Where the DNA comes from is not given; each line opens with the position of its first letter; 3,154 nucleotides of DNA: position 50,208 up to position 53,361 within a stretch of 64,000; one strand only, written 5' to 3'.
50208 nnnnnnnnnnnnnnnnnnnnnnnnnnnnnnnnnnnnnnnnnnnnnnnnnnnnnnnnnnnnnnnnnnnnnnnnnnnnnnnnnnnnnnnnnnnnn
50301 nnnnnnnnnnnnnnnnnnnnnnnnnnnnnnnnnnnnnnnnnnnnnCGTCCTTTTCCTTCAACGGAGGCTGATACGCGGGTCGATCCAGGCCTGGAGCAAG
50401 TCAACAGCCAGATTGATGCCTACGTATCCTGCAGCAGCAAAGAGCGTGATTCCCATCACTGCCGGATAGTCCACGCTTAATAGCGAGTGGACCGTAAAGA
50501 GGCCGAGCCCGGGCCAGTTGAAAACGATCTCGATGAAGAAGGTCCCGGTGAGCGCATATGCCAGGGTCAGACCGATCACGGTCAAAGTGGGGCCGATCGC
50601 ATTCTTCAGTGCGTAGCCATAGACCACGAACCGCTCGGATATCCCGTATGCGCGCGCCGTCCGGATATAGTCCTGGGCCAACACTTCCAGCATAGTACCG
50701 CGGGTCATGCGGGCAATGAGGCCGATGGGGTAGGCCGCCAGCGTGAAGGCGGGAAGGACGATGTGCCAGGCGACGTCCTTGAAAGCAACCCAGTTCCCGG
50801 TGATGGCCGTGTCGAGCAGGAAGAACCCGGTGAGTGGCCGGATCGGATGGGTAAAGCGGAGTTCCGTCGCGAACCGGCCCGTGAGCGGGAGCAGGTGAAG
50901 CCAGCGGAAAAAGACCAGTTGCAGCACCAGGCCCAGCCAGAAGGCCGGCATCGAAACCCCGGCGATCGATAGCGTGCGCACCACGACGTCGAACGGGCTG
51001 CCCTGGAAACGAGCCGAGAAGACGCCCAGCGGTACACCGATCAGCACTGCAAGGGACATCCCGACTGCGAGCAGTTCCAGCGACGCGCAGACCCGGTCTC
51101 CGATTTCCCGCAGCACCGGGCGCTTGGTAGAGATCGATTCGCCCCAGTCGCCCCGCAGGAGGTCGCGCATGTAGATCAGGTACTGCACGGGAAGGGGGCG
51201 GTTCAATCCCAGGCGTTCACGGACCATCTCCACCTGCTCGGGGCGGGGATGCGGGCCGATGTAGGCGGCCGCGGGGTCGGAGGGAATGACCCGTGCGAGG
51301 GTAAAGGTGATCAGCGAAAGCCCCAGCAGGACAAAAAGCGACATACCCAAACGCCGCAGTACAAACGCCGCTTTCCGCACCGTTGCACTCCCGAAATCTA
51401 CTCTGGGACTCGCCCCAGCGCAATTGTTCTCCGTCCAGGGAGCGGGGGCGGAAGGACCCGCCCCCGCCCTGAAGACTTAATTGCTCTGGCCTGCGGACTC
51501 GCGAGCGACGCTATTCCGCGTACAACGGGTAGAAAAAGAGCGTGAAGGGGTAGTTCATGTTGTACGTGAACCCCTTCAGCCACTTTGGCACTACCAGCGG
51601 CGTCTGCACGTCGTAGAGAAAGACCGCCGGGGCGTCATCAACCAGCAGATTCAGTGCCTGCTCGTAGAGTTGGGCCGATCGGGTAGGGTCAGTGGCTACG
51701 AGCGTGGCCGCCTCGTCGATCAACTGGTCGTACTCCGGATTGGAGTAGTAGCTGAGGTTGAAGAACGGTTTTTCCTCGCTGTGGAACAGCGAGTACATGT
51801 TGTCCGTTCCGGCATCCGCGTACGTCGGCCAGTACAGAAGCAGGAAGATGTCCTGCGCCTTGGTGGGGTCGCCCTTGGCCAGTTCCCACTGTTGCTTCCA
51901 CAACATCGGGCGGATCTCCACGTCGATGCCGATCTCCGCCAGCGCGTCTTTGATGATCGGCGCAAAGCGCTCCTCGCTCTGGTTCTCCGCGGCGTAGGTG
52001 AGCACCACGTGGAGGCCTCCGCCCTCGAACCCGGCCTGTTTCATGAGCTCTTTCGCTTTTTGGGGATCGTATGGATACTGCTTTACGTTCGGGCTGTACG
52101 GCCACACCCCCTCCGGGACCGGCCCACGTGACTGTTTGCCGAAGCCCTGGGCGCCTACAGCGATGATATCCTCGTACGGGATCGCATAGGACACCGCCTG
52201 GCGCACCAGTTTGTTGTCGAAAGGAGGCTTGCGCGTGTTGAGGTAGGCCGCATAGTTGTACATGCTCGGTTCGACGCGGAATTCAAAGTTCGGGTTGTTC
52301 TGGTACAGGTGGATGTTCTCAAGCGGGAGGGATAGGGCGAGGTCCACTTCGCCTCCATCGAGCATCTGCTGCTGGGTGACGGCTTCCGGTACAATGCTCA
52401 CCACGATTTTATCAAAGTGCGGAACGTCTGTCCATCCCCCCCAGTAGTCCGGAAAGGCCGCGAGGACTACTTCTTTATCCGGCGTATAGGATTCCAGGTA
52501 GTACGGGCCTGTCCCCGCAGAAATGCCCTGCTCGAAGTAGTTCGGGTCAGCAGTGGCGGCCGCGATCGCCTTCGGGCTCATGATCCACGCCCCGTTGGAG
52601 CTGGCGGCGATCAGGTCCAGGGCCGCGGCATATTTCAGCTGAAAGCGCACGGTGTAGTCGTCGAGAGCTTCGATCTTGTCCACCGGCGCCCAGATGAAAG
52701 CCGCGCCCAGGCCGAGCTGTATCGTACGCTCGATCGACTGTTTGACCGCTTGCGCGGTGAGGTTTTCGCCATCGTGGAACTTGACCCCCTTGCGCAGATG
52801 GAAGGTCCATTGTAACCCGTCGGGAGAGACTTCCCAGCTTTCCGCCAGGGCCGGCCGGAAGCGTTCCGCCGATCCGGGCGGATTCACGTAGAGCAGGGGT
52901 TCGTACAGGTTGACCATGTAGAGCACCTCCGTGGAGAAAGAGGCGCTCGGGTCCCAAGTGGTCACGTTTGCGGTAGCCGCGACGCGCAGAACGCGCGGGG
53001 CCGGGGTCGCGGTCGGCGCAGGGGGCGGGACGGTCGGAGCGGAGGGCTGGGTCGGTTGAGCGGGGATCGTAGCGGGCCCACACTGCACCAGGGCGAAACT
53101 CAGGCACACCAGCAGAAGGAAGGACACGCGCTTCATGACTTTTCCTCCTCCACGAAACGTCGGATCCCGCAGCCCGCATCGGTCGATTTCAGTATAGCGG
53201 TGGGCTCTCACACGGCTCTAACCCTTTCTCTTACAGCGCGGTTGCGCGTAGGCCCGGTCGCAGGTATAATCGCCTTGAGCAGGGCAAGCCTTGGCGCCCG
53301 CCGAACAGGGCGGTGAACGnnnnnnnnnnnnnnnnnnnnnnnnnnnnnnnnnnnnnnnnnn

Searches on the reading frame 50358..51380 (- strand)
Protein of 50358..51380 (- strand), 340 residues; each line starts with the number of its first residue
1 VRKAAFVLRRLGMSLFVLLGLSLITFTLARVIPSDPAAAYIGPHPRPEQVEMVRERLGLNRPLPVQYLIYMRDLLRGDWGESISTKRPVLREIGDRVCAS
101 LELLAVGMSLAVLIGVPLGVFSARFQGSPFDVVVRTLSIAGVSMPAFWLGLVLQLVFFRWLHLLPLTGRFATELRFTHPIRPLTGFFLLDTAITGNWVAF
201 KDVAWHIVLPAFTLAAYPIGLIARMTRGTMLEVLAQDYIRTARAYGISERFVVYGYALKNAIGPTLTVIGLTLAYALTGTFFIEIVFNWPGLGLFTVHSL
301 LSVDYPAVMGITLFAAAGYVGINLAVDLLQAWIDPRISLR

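Call 4: search_protein_families(library=pfam, proteins=[window:50358-51380:-], max_evalue=0.01)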
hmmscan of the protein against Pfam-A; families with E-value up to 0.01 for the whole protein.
window:50358-51380:- (340 aa): 2 families
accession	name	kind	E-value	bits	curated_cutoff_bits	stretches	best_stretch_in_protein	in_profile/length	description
PF00528.27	BPD_transp_1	-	5e-38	131.1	26.4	1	115-338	1-183/184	Binding-protein-dependent transport system inner membrane component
PF19300.4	BPD_transp_1_N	-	5.1e-15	56.1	23.8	1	5-78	3-76/114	Binding-prot-dependent transport system membrane comp, N-term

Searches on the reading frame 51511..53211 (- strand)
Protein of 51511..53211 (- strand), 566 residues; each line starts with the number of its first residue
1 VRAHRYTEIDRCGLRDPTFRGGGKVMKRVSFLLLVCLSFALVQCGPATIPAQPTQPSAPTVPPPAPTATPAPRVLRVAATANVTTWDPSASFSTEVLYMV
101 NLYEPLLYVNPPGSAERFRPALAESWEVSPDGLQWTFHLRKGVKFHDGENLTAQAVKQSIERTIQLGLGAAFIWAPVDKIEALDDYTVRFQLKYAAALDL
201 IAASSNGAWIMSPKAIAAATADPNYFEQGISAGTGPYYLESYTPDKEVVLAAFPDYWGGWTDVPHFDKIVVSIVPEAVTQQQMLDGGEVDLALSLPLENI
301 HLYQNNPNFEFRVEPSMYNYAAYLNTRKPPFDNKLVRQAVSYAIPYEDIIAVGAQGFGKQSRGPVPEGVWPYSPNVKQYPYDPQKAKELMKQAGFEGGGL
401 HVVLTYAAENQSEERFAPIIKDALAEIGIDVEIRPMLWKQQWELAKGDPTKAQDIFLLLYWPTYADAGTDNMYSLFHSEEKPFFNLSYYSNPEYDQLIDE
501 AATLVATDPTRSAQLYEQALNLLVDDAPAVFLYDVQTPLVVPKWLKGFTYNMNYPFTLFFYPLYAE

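Call 4: search_protein_families(library=pfam, proteins=[window:51511-53211:-], max_evalue=0.01)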
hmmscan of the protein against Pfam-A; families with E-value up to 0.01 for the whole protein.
window:51511-53211:- (566 aa): 1 family
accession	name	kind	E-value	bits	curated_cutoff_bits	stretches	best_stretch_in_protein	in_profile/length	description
PF00496.27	SBP_bac_5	-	3.8e-92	309.7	32.4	1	118-477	2-362/368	Bacterial extracellular solute-binding proteins, family 5 Middle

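Call 41: search_protein_families(library=ncbifam, proteins=[window:51511-53136:-], max_evalue=0.00001)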
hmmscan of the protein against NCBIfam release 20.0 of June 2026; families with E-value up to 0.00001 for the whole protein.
window:51511-53136:- (541 aa): 12 families
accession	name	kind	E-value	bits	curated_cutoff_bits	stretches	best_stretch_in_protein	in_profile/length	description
NF011942.0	PRK15413.1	equivalog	1e-57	196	594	1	50-511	30-484/512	glutathione ABC transporter substrate-binding protein GsiB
TIGR02294.1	nickel_nikA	equivalog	1.3e-45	155.9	393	1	53-507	11-470/501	nickel ABC transporter substrate-binding protein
NF043070.1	DppA_dipep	equivalog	5.8e-45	153.8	1005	1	92-522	73-518/535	dipeptide ABC transporter periplasmic-binding protein DppA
NF045467.1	Opp4A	equivalog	1.7e-39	135.5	650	1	207-528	208-546/556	oligopeptide ABC transporter substrate-binding protein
NF045468.1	Opp5A_nikA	equivalog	3.3e-37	128.1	600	1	91-410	55-367/488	nickel ABC transporter substrate-binding protein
NF011689.0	PRK15109.1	equivalog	6.3e-36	124.1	560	2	152-506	157-506/547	ABC transporter substrate-binding protein SapA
NF047575.1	opine_bind_CntA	exception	1.9e-34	119.2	800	1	89-527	73-522/535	staphylopine-dependent metal ABC transporter substrate-binding lipoprotein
TIGR04028.1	SBP_KPN_01854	hypoth_equivalog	2.6e-23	82.4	468.5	1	59-509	12-479/509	TIGR04028 family ABC transporter substrate-binding protein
NF011684.0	PRK15104.1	equivalog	3.6e-22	78.8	947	1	205-524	210-525/543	oligopeptide ABC transporter substrate-binding protein OppA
NF007287.0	PRK09755.1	equivalog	4.7e-21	75.2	1098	2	250-511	248-504/535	ABC transporter substrate-binding protein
NF010149.0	PRK13626.1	equivalog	1.5e-10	40.4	476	1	92-418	163-445/552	HTH-type transcriptional regulator SgrR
NF043077.1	MMSYN1_0169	equivalog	2.2e-06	26.4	650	0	47-134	37-121/896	oligopeptide ABC transporter substrate-binding protein OppA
